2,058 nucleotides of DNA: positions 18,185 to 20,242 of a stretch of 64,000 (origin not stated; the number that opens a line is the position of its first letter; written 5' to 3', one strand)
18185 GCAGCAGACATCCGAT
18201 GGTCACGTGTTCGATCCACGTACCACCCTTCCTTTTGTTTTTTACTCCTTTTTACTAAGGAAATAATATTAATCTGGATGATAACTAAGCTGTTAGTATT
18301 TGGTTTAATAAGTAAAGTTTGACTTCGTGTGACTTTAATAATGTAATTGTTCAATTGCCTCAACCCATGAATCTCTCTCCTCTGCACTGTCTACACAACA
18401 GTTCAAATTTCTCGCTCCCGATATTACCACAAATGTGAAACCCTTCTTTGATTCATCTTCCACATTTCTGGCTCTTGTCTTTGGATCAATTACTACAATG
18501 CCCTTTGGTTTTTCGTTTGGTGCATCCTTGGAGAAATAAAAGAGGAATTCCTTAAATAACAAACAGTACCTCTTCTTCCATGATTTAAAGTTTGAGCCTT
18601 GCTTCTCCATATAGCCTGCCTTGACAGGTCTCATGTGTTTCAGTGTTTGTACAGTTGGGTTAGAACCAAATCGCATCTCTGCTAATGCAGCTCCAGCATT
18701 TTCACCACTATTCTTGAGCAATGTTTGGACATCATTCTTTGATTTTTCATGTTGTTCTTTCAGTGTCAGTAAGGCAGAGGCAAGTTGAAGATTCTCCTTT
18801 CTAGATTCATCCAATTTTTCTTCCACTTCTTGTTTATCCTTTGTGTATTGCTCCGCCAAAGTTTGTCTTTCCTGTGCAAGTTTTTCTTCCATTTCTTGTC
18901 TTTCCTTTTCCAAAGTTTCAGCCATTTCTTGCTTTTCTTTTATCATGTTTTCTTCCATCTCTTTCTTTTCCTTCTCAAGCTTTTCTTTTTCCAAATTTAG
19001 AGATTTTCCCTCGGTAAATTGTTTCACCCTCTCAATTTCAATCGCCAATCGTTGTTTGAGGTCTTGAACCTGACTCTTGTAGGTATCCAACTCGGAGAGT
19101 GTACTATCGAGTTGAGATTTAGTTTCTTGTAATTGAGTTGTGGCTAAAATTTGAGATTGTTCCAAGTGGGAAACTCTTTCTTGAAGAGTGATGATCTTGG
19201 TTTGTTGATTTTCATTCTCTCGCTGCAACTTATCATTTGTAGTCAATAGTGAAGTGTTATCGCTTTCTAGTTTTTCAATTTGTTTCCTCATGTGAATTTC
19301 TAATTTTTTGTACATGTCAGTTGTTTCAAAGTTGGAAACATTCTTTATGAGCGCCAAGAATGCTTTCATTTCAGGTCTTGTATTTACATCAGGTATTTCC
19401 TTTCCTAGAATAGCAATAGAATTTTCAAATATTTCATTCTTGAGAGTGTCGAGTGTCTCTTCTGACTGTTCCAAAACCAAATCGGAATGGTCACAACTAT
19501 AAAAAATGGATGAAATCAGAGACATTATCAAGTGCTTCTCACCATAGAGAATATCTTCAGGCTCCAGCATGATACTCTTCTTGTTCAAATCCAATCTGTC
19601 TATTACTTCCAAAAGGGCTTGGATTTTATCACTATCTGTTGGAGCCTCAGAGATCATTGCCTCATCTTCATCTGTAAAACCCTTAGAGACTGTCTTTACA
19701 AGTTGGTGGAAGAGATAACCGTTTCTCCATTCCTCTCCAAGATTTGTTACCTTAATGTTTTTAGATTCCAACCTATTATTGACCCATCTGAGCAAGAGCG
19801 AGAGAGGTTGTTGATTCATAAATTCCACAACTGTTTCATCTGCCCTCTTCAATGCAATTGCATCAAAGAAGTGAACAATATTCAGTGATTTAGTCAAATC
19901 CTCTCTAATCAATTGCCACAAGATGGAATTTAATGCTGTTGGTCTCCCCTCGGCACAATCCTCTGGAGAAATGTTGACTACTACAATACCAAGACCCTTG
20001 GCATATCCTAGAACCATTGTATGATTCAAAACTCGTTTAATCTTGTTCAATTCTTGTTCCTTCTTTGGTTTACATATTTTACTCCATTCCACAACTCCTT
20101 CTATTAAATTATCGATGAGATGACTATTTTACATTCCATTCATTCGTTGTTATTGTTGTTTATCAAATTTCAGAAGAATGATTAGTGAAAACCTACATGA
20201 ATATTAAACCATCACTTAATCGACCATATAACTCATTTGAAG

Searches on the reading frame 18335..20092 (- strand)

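Call 10: search_protein_families(library=pfam, proteins=[window:18335-20092:-], max_evalue=0.01)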
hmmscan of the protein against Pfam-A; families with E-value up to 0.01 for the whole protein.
window:18335-20092:- (585 aa): 4 families
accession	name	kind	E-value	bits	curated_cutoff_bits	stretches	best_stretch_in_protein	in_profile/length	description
PF00169.35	PH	-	3.8e-16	60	25.1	1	490-583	2-103/105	PH domain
PF00307.36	CH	-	1.2e-15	58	26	1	99-197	6-104/109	Calponin homology (CH) domain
PF20399.4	PH_20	-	2.1e-05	24.9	27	1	486-540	8-65/84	PH domain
PF07989.16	Cnn_1N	-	0.0034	18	28.5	1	286-349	9-73/74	Centrosomin N-terminal motif 1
